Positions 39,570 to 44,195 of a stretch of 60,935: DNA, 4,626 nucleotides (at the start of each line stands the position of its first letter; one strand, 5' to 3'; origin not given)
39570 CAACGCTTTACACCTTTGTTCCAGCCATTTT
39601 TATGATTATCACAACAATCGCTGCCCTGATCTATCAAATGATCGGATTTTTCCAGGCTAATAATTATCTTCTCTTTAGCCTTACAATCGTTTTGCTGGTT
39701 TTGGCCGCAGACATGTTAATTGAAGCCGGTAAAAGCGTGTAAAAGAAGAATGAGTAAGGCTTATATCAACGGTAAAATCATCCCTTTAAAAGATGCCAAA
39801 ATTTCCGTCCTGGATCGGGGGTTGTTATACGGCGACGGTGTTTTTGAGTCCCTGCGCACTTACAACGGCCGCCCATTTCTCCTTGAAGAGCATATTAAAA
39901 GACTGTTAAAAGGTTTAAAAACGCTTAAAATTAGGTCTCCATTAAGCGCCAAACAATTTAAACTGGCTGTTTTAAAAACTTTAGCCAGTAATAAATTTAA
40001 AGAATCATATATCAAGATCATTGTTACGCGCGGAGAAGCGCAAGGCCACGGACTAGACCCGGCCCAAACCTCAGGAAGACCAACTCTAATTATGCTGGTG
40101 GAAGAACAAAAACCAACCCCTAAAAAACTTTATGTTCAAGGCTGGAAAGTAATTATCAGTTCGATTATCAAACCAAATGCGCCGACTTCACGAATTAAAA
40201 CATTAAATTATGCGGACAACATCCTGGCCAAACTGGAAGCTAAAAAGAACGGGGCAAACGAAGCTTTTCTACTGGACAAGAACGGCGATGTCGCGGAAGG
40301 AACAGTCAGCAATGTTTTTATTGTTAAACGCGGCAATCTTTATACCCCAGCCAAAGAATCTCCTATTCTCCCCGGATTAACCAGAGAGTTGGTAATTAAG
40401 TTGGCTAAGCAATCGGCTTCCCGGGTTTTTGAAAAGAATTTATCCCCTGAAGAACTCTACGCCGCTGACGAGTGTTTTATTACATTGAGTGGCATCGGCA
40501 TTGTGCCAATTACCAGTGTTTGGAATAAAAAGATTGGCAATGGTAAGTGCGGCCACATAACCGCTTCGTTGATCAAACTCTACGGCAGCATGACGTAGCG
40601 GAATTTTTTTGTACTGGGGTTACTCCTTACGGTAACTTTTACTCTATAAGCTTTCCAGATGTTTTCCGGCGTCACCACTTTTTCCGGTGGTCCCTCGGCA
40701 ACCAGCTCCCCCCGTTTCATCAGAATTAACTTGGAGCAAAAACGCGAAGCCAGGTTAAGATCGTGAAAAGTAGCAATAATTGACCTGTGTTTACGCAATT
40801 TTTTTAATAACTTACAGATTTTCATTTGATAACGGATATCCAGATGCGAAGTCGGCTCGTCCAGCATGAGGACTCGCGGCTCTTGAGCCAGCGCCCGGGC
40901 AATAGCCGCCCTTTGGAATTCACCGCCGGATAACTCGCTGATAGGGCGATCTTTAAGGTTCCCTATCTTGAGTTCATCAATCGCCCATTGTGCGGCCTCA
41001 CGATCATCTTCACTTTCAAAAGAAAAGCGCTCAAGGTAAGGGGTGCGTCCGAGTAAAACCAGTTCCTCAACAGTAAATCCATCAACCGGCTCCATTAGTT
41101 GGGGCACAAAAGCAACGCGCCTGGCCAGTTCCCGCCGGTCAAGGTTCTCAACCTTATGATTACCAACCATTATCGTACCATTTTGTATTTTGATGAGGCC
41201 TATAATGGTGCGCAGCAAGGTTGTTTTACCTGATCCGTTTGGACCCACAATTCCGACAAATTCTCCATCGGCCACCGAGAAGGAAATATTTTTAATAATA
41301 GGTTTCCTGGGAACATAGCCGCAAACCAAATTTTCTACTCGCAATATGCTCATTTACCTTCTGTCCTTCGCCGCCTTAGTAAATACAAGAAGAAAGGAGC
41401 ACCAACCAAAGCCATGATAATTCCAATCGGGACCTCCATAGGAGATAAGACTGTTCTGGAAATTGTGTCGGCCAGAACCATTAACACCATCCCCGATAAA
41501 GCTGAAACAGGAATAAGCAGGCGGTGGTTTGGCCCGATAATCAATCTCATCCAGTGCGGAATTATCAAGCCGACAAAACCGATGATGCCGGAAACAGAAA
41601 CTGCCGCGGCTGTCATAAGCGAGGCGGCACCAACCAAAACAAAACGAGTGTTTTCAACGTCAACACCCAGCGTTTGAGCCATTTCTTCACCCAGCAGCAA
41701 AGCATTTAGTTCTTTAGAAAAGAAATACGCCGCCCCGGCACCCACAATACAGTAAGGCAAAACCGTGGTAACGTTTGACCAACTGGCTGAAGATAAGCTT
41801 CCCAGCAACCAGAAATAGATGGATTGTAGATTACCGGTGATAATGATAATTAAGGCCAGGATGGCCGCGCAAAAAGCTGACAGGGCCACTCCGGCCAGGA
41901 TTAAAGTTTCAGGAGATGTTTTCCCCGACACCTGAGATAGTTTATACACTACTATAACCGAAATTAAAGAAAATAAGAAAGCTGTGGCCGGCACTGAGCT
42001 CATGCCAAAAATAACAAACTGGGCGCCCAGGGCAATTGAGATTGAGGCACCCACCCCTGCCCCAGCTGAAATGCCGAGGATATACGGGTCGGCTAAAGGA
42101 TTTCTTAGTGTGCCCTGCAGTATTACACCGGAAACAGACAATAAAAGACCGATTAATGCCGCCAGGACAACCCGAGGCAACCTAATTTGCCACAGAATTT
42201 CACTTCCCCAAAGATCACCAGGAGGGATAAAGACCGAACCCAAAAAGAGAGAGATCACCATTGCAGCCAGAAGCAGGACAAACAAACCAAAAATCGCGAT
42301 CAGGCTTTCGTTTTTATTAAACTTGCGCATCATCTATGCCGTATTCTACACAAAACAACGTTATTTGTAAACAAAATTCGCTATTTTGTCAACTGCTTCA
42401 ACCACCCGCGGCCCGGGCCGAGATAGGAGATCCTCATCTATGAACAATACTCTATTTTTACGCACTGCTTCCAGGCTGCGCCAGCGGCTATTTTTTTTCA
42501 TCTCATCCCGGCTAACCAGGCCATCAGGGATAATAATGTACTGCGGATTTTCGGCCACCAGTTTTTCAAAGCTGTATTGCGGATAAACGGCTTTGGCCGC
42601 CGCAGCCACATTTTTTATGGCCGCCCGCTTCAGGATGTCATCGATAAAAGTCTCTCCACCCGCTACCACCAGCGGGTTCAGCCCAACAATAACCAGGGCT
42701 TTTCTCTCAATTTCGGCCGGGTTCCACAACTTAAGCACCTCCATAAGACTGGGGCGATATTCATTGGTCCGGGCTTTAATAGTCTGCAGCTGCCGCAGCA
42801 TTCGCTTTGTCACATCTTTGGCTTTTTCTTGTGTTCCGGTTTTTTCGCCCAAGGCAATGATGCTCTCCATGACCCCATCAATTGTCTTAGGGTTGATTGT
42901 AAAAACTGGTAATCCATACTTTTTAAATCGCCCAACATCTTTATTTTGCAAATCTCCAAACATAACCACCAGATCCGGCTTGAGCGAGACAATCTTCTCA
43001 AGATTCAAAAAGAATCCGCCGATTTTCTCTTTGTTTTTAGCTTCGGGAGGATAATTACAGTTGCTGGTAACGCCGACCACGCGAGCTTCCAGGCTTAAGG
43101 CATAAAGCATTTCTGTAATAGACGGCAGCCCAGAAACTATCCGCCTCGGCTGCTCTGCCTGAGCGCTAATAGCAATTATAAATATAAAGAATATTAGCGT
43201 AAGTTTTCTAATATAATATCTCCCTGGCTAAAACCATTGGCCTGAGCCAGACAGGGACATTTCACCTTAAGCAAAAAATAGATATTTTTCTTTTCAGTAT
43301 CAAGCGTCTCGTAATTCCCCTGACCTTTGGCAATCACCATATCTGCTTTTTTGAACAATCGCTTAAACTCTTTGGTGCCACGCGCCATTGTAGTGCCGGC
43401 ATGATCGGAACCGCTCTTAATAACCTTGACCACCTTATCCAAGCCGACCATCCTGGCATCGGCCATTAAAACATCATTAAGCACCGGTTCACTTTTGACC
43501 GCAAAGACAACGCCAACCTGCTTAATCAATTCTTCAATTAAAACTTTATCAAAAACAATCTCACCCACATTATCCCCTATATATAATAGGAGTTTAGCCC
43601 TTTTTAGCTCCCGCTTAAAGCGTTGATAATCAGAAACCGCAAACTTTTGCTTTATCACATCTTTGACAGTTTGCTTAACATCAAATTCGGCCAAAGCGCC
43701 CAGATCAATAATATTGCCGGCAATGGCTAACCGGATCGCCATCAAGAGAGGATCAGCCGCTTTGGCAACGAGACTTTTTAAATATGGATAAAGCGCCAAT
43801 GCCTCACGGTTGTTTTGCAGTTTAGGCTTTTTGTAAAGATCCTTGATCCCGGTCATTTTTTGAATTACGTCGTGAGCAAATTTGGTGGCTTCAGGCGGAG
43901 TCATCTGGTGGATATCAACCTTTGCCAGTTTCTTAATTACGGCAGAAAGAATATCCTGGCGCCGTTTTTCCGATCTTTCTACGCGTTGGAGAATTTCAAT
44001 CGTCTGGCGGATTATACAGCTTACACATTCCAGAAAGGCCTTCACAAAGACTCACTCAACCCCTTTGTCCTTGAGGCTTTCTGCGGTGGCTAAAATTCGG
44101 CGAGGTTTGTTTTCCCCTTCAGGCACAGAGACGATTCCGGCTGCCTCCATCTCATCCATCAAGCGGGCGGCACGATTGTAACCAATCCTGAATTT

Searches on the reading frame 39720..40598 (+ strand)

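Call 76: search_protein_families(library=pfam, proteins=[window:39720-40598:+], max_evalue=0.0001)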
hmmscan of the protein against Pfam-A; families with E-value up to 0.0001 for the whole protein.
window:39720-40598:+ (292 aa): 1 family
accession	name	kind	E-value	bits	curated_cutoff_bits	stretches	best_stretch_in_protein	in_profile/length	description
PF01063.24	Aminotran_4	-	1.3e-57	195.7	28.5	1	40-267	1-223/223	Amino-transferase class IV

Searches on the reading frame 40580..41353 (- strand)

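Call 76: search_protein_families(library=pfam, proteins=[window:40580-41353:-], max_evalue=0.0001)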
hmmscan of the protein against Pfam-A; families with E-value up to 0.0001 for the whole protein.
window:40580-41353:- (257 aa): 3 families
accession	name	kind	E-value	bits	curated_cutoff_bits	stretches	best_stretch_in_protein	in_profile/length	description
PF00005.33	ABC_tran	-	1.2e-35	123.6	25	1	21-169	2-137/137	ABC transporter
PF13304.12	AAA_21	-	2.8e-13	51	27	1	118-201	220-302/304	AAA domain, putative AbiEii toxin, Type IV TA system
PF02463.25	SMC_N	-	2.2e-08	34.3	40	1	30-201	24-201/220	RecF/RecN/SMC N terminal domain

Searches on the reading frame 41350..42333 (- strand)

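Call 76: search_protein_families(library=pfam, proteins=[window:41350-42333:-], max_evalue=0.0001)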
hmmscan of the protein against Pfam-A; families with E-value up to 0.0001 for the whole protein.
window:41350-42333:- (327 aa): 2 families
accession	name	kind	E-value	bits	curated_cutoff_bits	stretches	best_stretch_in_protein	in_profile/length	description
PF01032.23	FecCD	-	2.3e-97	326.2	26.5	1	20-321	1-311/311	FecCD transport family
PF00950.22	ABC-3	-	2.8e-05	24.2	20.1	1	112-316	54-252/258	ABC 3 transport family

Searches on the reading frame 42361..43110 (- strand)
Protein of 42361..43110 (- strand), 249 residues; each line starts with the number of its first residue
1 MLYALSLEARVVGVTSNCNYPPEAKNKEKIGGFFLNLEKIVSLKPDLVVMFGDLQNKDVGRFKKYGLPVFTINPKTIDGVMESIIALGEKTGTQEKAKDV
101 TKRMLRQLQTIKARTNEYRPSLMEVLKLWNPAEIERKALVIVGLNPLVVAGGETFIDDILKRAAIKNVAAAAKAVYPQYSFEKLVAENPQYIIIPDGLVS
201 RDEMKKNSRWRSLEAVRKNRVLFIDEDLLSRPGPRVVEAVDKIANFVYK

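Call 77: search_protein_families(library=pfam, proteins=[window:42361-43110:-], max_evalue=0.0001)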
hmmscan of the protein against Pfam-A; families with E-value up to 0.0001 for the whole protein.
window:42361-43110:- (249 aa): 1 family
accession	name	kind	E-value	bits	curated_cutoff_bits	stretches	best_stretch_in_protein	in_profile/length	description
PF01497.23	Peripla_BP_2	-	1.1e-27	97.5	27.5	1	1-227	11-234/235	Periplasmic binding protein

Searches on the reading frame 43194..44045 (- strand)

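Call 77: search_protein_families(library=pfam, proteins=[window:43194-44045:-], max_evalue=0.0001)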
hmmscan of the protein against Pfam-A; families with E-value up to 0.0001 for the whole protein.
window:43194-44045:- (283 aa): 1 family
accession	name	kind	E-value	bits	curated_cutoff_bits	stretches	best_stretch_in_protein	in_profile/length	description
PF01937.24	ARMT1-like_dom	-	1.4e-63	215.4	25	1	5-277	3-310/311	Damage-control phosphatase ARMT1-like domain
